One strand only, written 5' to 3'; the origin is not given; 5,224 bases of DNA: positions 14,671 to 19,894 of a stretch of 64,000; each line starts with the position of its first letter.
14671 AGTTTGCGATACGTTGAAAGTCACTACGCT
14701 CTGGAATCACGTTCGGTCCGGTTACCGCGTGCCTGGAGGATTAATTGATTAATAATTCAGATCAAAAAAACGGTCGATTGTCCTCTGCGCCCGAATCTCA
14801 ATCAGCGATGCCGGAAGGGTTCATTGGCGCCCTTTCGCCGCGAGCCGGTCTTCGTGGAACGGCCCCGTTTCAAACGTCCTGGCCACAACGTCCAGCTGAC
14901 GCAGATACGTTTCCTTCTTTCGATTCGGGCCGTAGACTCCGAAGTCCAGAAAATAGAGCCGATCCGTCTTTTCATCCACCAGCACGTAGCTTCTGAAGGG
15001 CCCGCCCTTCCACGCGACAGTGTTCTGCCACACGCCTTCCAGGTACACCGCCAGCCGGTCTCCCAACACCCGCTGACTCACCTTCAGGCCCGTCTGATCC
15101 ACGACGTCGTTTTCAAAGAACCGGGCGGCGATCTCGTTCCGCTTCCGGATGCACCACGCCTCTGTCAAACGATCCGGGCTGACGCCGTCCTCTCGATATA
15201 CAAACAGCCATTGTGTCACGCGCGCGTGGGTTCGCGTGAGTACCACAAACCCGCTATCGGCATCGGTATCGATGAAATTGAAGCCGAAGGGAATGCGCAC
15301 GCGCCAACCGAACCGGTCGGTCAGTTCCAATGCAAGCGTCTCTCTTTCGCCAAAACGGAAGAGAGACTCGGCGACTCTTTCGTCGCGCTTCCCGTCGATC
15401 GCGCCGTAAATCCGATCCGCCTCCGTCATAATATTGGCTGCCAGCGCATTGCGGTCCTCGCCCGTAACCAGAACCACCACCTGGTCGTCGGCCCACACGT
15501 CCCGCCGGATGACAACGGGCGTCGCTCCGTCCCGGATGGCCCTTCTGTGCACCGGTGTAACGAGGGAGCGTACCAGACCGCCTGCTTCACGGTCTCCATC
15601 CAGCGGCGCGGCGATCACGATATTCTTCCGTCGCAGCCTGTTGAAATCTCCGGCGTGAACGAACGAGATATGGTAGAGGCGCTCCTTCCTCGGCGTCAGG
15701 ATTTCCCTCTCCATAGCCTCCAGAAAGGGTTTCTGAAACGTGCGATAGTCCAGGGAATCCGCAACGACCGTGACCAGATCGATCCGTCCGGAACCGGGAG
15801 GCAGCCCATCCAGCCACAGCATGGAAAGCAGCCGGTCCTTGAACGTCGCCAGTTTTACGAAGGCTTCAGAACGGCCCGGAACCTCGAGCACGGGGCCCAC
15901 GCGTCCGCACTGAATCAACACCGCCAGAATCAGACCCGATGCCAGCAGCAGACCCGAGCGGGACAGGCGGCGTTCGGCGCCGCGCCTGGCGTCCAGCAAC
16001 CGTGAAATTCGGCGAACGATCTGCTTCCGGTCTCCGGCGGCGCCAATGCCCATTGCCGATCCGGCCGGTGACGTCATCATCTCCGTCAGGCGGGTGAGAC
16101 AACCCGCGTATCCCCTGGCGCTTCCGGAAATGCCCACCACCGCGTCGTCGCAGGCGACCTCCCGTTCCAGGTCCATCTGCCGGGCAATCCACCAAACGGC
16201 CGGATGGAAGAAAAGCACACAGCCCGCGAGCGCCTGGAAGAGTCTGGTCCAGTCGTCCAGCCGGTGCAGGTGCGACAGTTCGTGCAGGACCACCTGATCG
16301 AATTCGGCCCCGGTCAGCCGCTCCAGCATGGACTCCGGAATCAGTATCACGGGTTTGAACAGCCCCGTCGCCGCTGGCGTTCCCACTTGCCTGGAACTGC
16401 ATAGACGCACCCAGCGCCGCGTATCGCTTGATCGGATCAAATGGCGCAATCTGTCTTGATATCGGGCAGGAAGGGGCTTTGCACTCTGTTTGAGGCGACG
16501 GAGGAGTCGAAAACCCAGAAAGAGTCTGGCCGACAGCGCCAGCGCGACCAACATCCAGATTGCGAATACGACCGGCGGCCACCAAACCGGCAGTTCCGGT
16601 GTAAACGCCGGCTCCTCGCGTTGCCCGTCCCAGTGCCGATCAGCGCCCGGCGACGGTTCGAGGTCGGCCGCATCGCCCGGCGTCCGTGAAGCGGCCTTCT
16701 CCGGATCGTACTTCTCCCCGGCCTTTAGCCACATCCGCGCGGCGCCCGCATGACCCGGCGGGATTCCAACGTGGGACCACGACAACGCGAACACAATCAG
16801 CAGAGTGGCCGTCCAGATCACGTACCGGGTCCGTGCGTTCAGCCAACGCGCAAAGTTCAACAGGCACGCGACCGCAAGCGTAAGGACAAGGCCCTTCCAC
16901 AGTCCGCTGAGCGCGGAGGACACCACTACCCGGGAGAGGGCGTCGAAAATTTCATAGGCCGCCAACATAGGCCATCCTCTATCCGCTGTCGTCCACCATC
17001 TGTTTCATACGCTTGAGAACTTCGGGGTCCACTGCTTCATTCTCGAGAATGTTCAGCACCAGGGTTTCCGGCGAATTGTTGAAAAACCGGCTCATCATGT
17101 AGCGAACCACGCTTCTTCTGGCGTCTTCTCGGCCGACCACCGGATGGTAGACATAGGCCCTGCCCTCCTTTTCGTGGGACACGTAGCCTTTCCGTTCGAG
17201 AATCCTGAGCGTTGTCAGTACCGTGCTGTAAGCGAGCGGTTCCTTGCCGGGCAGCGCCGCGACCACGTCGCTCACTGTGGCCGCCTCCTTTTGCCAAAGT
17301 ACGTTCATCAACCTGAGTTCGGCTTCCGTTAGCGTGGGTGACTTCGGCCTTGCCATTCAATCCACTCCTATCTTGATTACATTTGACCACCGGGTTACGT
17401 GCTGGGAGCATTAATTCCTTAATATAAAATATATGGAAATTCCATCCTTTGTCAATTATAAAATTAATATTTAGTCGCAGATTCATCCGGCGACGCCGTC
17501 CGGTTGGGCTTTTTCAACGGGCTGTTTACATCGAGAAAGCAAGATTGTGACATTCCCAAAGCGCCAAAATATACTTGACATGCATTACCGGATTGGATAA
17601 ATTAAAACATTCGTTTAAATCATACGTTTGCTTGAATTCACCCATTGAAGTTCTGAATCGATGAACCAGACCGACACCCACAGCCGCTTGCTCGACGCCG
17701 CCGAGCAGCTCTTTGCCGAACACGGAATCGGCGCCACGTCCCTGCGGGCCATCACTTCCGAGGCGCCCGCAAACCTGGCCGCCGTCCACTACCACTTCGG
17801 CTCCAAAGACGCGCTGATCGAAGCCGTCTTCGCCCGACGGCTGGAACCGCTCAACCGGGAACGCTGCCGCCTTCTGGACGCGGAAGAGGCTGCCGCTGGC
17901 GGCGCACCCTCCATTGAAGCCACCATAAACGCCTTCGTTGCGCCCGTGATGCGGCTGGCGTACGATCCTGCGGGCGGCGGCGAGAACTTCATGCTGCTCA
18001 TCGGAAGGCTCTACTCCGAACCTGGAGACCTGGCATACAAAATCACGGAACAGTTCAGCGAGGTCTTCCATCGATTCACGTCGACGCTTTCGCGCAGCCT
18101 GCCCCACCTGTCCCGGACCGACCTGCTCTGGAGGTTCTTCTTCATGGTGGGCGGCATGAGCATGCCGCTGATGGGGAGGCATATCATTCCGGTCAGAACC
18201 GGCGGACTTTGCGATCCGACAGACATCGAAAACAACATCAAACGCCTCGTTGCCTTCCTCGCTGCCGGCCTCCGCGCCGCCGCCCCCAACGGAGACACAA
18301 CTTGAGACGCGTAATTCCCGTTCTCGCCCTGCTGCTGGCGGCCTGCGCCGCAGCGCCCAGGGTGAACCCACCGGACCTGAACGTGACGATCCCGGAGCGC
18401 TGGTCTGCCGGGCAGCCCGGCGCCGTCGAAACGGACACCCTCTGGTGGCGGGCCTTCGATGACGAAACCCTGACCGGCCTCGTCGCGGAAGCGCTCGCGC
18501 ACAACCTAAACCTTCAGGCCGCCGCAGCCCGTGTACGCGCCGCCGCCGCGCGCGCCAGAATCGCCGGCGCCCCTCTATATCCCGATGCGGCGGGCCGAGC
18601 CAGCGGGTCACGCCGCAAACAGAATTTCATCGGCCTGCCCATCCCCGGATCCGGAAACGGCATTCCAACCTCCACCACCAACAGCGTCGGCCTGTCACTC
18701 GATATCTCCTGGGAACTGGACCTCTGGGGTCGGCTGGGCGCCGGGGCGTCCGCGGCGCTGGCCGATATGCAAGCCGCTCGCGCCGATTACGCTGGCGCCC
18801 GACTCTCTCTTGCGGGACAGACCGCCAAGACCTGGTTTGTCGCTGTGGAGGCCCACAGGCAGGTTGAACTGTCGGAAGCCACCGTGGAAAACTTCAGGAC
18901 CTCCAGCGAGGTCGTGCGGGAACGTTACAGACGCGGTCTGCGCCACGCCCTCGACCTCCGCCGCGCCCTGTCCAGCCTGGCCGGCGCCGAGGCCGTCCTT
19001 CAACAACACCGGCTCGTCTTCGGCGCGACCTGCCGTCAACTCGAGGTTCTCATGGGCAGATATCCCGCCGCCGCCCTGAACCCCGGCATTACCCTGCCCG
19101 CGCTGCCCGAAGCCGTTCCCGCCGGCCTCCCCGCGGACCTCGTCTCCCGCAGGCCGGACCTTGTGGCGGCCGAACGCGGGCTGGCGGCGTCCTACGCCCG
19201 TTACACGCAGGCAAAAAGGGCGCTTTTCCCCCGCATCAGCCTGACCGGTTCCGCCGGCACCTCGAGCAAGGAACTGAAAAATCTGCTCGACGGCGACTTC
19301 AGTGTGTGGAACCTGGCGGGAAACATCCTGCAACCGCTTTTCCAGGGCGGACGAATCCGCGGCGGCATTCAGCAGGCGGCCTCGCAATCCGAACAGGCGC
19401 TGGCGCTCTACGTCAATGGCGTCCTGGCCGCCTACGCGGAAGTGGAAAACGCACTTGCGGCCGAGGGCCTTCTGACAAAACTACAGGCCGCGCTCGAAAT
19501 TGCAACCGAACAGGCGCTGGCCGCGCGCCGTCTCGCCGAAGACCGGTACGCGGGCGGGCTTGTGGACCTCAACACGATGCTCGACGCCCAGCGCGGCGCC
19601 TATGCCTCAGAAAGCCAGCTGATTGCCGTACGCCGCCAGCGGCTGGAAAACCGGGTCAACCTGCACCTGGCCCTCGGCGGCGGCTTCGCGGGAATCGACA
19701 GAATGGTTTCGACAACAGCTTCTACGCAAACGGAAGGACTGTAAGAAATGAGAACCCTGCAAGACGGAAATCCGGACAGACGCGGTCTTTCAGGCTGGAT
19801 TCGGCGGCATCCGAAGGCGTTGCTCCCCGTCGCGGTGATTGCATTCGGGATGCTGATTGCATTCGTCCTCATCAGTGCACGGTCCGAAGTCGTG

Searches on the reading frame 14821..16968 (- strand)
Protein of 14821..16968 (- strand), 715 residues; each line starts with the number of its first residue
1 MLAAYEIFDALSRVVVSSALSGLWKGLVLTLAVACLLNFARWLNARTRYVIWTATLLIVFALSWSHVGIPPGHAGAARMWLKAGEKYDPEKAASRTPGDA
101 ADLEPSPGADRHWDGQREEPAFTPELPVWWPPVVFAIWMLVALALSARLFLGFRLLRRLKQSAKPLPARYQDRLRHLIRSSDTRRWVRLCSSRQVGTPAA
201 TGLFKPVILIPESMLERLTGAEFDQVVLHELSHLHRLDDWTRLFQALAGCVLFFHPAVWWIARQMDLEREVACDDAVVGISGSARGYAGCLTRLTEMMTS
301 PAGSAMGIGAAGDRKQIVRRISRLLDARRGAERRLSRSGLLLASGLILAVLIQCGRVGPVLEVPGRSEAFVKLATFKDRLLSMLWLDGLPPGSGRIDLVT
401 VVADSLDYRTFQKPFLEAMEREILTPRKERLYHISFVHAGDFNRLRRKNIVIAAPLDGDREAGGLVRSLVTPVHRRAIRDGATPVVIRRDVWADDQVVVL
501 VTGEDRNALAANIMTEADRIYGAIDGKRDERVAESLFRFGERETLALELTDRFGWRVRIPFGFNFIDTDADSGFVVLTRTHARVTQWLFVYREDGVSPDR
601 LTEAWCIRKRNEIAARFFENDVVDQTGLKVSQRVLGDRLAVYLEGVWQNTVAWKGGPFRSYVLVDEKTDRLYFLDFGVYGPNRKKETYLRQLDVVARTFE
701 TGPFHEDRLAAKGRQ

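Call 27: search_protein_families(library=pfam, proteins=[window:14821-16968:-], max_evalue=0.00001)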
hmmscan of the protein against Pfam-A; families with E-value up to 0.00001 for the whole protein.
window:14821-16968:- (715 aa): 2 families
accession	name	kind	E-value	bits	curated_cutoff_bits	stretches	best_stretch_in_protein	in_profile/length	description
PF05569.17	Peptidase_M56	-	1e-36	127.1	31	1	28-323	12-295/296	BlaR1 peptidase M56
PF16125.10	DUF4837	-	4.6e-32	111.7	25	1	393-698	2-295/295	Domain of unknown function (DUF4837)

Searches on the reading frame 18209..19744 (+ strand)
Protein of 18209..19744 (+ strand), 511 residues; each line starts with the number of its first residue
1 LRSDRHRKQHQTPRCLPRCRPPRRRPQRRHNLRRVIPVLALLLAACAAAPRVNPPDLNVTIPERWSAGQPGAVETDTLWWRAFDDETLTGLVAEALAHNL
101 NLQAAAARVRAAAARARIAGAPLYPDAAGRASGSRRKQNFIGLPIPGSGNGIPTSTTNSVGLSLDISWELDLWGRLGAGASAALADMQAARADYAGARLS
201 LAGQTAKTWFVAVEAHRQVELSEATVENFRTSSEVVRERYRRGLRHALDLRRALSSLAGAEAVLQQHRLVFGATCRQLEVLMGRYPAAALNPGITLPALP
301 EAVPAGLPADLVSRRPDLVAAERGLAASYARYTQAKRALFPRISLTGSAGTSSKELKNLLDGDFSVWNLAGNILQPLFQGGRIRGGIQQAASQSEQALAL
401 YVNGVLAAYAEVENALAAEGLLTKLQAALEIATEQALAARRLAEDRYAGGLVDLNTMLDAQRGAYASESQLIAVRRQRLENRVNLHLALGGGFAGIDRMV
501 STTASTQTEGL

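Call 27: search_protein_families(library=pfam, proteins=[window:18209-19744:+], max_evalue=0.00001)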
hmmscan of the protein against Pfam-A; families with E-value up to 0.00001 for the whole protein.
window:18209-19744:+ (511 aa): 1 family
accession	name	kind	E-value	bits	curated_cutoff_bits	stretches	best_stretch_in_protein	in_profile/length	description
PF02321.23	OEP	-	7.6e-38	130.6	22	2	91-266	4-170/187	Outer membrane efflux protein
